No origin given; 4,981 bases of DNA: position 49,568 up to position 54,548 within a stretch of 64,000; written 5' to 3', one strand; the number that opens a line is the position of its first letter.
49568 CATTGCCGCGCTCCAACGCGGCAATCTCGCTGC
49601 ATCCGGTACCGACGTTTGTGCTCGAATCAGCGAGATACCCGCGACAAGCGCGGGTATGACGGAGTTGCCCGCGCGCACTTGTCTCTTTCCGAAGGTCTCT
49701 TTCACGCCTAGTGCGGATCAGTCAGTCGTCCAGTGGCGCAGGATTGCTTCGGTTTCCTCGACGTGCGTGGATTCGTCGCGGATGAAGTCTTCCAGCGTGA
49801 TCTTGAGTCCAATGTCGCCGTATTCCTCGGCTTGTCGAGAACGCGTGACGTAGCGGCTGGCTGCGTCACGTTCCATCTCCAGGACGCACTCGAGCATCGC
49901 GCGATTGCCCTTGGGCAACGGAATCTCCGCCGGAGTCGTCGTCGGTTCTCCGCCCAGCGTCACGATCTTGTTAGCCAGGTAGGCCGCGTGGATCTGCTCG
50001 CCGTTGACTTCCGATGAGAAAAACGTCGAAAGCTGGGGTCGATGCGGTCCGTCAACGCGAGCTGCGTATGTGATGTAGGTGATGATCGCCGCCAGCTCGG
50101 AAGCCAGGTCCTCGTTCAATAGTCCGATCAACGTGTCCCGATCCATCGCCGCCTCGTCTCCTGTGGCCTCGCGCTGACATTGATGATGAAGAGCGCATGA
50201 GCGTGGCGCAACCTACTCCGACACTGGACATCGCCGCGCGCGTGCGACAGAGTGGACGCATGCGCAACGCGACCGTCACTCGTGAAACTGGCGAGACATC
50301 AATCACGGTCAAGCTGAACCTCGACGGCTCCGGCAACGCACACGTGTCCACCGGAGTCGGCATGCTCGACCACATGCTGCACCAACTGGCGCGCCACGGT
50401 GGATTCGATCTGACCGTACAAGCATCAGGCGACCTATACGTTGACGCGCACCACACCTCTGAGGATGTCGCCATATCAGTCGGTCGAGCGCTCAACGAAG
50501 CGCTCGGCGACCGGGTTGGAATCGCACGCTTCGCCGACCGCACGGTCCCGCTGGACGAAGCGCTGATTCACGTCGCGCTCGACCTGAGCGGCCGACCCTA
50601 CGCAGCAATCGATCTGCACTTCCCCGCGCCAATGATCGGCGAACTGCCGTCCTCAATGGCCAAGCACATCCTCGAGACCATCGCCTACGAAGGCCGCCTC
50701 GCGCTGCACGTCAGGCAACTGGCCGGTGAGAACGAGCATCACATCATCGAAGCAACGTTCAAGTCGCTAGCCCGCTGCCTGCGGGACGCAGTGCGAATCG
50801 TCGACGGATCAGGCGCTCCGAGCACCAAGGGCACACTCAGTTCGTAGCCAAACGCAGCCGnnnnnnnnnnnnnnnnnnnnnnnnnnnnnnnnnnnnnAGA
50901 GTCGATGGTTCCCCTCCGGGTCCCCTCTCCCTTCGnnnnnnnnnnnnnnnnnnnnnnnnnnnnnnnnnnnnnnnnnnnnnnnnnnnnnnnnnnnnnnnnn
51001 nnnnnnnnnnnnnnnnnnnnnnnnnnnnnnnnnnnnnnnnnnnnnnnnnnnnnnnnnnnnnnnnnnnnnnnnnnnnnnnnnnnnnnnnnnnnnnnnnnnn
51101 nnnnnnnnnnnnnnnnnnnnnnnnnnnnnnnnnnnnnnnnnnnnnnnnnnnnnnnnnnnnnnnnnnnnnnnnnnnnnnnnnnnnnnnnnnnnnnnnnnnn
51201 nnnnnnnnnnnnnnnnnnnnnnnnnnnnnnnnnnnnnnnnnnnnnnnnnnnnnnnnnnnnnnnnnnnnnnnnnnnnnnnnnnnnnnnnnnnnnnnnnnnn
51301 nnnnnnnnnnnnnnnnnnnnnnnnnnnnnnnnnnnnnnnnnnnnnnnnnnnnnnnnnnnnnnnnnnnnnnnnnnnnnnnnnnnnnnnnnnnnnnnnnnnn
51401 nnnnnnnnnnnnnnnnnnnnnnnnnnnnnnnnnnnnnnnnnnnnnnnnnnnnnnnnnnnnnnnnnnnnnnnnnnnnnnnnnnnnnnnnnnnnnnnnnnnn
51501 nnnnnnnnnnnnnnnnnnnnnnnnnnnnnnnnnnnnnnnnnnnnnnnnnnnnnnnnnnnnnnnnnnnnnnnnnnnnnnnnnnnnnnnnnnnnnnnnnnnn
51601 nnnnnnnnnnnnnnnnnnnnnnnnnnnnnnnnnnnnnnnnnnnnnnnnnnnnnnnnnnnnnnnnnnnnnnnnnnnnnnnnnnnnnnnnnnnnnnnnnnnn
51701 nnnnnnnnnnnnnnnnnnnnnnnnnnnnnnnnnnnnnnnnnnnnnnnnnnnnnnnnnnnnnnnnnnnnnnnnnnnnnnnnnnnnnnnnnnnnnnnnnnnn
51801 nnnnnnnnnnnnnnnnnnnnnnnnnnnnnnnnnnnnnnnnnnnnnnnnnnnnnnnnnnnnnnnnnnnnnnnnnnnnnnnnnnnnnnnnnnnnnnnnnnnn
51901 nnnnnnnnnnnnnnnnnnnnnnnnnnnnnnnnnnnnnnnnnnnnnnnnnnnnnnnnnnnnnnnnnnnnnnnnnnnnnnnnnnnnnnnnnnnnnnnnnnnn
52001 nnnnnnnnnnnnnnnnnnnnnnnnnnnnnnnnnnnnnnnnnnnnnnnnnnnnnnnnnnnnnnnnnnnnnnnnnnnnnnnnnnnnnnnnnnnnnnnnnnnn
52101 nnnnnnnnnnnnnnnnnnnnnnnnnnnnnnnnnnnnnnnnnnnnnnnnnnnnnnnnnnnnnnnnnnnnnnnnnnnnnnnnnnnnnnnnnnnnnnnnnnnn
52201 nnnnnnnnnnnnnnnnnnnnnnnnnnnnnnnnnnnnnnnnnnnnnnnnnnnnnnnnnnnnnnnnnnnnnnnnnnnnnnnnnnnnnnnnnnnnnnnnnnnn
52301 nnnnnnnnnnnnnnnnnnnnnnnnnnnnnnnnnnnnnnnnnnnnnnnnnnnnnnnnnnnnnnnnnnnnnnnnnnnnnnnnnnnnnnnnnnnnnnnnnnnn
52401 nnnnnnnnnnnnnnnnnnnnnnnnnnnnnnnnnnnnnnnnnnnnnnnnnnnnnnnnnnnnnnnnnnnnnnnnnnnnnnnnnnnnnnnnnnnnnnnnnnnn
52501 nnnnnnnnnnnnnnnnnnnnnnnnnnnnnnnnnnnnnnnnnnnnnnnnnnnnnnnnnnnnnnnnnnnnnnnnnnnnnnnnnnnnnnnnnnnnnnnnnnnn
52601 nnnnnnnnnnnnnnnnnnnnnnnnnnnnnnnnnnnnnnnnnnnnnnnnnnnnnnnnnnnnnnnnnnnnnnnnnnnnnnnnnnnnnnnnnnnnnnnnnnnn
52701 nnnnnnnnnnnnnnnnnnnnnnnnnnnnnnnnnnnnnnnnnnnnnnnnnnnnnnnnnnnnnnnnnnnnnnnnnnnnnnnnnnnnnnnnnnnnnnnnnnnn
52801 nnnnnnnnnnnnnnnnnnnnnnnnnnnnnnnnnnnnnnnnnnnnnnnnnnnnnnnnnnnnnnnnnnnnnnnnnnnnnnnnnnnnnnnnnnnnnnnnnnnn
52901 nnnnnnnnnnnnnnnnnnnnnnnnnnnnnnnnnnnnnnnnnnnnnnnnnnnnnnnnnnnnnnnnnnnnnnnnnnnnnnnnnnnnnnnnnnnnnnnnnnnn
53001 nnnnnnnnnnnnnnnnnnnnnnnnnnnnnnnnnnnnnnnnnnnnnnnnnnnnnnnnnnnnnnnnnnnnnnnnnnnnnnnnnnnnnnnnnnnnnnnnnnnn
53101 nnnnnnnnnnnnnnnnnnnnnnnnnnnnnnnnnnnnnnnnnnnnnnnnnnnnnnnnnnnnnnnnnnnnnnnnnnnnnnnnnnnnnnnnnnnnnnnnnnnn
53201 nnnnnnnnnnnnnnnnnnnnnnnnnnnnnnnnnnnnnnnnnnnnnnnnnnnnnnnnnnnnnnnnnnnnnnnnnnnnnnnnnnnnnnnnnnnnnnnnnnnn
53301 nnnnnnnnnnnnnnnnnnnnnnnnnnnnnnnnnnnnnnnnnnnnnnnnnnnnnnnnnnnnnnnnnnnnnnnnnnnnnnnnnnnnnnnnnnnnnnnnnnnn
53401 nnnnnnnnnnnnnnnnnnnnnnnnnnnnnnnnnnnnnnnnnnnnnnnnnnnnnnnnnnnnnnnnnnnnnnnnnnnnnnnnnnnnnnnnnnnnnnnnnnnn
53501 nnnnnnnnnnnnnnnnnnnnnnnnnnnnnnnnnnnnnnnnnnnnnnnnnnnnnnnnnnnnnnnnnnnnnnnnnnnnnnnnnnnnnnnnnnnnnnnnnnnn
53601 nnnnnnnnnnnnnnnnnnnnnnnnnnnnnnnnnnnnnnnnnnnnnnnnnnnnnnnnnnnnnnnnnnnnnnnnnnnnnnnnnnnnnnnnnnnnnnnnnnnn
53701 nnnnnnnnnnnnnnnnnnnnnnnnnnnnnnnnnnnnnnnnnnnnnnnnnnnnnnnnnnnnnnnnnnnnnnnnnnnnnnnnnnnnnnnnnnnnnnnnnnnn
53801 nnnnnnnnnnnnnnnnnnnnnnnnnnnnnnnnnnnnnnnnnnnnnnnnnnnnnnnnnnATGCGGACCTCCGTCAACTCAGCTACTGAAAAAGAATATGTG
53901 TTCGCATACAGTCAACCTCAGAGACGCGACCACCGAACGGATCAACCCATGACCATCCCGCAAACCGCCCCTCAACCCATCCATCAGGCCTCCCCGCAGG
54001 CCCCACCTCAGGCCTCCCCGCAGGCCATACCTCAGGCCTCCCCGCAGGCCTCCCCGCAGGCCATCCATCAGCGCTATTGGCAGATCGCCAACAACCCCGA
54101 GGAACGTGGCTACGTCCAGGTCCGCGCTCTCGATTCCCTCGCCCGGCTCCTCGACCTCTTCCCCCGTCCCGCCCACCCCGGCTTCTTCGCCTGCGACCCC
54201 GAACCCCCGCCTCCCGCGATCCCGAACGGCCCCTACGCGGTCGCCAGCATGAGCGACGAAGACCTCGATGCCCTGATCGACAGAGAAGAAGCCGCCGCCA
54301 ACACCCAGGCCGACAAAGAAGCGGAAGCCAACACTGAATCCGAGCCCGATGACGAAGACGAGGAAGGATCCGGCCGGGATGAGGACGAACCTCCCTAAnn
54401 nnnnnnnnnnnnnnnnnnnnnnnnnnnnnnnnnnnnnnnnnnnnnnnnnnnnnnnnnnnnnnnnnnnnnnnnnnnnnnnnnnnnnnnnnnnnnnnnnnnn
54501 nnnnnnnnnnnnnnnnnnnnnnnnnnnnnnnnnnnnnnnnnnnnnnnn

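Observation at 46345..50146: Five-gene insert splitting the histidine operon (hisD-hisC | CMD, CaiB CoA-transferase, GG-leader peptide, ICL/PEPM enzyme, ferritin-like | hisB)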

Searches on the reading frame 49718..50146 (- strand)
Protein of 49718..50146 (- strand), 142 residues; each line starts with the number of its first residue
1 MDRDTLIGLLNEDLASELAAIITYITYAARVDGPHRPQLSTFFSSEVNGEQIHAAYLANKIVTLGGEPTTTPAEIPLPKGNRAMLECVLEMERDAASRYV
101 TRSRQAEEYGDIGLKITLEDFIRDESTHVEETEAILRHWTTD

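Call 3: search_protein_families(library=pfam, proteins=[window:49718-50146:-], max_evalue=0.01)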
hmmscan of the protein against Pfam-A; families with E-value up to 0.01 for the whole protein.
window:49718-50146:- (142 aa): 2 families
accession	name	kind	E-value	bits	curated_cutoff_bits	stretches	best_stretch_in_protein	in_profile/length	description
PF00210.30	Ferritin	-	2.2e-25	89.7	24.5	1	9-138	3-138/142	Ferritin-like domain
PF02915.23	Rubrerythrin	-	9.8e-05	23.2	22.8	0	10-69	3-61/137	Rubrerythrin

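Call 5: search_protein_families(library=ncbifam, proteins=[window:49718-50146:-], max_evalue=0.01)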
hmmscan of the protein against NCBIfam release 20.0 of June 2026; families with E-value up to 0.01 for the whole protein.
window:49718-50146:- (142 aa): 4 families
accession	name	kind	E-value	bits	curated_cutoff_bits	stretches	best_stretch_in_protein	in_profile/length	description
TIGR00754.1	bfr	equivalog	1.2e-05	25.4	125.55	1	6-134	7-136/157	bacterioferritin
NF058679.1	EncB_fam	subfamily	2.5e-05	24.2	90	1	3-61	18-73/117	encapsulin nanocompartment ferritin-likeEncB family encapsulin nanocompartment ferritin-like cargo protein cargo protein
NF041388.1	DNAstvprot_Halo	equivalog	8e-05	22.6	170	1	6-122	24-150/171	DNA starvation/stationary phase protection protein DpsA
NF052461.1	DNAProtecDpsACyan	equivalog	0.0082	15.8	300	0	10-74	32-96/176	DNA starvation/stress protection protein DpsA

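Call 55: search_solved_structures(query=window:49718-50146:-, max_evalue=0.001, show_alignments=1)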
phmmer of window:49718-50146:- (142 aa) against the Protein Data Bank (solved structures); distinct sequences matched with E-value up to 0.001: 21.
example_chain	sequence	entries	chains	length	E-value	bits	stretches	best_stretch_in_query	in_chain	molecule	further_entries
2qqy_A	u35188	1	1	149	2e-27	99.2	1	5-137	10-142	Sigma B operon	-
9qq4_A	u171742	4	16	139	2.1e-13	53.8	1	6-137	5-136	Bacterioferritin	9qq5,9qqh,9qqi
1jgc_A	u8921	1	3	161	5e-07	33.2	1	6-134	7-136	bacterioferritin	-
8w1d_A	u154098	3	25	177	5.1e-07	33.1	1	2-74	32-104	DPS-LIKE PROTEIN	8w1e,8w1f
3uof_A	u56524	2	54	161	1.4e-06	31.7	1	6-135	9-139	Bacterioferritin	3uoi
2wtl_A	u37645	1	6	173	1.8e-06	31.4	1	6-135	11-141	BACTERIOFERRITIN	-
3qb9_A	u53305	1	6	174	1.8e-06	31.4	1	6-135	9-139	Bacterioferritin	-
3gvy_A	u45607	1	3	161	2.1e-06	31.1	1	6-133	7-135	Bacterioferritin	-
4am2_A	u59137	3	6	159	6.4e-06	29.6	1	6-134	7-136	BACTERIOFERRITIN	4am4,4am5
2fkz_A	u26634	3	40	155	9.9e-06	29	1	6-134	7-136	Bacterioferritin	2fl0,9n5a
1sof_A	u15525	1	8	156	1e-05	29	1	6-134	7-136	Bacterioferritin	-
3bkn_A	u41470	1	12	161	3.7e-05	27.1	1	6-136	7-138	Bacterioferritin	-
1nf4_A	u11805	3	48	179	6.9e-05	26.3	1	6-137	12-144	bacterioferritin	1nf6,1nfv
8sqo_A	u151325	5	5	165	8.1e-05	26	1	6-134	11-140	Bacterioferritin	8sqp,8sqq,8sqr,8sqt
9gzu_A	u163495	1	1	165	0.00011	25.6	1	6-134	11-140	Bacterioferritin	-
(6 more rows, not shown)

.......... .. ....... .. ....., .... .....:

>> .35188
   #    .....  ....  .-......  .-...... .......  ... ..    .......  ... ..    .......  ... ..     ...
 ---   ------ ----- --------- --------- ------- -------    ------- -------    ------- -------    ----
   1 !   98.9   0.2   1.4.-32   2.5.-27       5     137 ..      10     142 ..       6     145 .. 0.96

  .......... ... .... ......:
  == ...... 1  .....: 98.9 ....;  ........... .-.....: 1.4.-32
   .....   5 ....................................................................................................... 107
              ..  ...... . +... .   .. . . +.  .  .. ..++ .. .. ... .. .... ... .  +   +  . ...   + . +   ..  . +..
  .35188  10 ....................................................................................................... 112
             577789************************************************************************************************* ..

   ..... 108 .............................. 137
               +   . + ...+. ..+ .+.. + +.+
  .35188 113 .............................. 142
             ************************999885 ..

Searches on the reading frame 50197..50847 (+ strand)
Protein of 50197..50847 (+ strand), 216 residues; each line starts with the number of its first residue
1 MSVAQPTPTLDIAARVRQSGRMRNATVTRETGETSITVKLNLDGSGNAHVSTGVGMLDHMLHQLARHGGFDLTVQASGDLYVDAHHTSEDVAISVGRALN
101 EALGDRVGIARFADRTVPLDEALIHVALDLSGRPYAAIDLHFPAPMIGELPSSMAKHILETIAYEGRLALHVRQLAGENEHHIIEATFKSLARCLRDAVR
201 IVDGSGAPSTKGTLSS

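Call 3: search_protein_families(library=pfam, proteins=[window:50197-50847:+], max_evalue=0.01)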
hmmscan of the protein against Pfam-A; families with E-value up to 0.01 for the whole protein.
window:50197-50847:+ (216 aa): 1 family
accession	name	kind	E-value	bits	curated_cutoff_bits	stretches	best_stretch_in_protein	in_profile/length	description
PF00475.24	IGPD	-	2.2e-58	196.9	27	1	52-195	1-144/144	Imidazoleglycerol-phosphate dehydratase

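Call 5: search_protein_families(library=ncbifam, proteins=[window:50197-50847:+], max_evalue=0.01)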
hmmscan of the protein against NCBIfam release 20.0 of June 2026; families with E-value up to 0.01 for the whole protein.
window:50197-50847:+ (216 aa): 13 families
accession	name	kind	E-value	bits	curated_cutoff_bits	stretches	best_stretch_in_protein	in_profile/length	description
NF002116.0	PRK00951.2-6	equivalog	3.4e-80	268.6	269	1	22-214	3-197/197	imidazoleglycerol-phosphate dehydratase HisB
NF002111.0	PRK00951.2-1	equivalog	9.9e-74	247.1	231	1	22-214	3-194/194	imidazoleglycerol-phosphate dehydratase HisB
NF002110.2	PRK00951.1-6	equivalog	4.7e-71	238.6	266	1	23-214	1-199/199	imidazoleglycerol-phosphate dehydratase HisB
NF002109.0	PRK00951.1-5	equivalog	1.9e-70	236.7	278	1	22-214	2-196/196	imidazoleglycerol-phosphate dehydratase HisB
NF002108.0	PRK00951.1-3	equivalog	9.9e-70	234.4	328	1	20-214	7-203/205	imidazoleglycerol-phosphate dehydratase HisB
NF002112.0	PRK00951.2-2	equivalog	3.3e-66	222.7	315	1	22-214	1-194/194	imidazoleglycerol-phosphate dehydratase HisB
NF003937.0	PRK05446.1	equivalog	1.4e-64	218.4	443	1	21-214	165-355/355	bifunctional histidinol-phosphatase/imidazoleglycerol-phosphate dehydratase HisB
NF002115.0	PRK00951.2-5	equivalog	3.6e-63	212.8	289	1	22-214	2-195/195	imidazoleglycerol-phosphate dehydratase HisB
NF002114.0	PRK00951.2-4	equivalog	1.7e-61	207.2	189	1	26-214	3-190/190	imidazoleglycerol-phosphate dehydratase HisB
NF002106.0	PRK00951.1-1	equivalog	9.7e-61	204.8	283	1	22-214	3-197/197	imidazoleglycerol-phosphate dehydratase HisB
NF002107.0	PRK00951.1-2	equivalog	3.2e-60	203.1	267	1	22-214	1-194/194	imidazoleglycerol-phosphate dehydratase HisB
NF010121.0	PRK13598.1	equivalog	4.4e-54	183.2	295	1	23-214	3-193/193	imidazoleglycerol-phosphate dehydratase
NF002113.0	PRK00951.2-3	equivalog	1.5e-47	162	288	1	22-213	1-189/190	imidazoleglycerol-phosphate dehydratase HisB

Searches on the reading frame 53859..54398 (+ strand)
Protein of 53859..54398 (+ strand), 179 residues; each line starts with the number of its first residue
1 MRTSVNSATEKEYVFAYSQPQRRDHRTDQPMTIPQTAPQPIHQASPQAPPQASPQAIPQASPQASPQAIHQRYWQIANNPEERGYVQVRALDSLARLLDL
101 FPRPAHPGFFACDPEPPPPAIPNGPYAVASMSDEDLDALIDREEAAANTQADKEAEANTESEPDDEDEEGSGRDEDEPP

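Call 67: search_protein_families(library=phrogs, proteins=[window:53859-54398:+], max_evalue=0.001)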
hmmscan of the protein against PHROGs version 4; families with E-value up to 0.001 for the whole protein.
window:53859-54398:+ (179 aa): 1 family
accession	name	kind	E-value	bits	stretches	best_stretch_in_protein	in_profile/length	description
phrog_23568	-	unknown function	0.0002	22.4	1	39-76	32-69/87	-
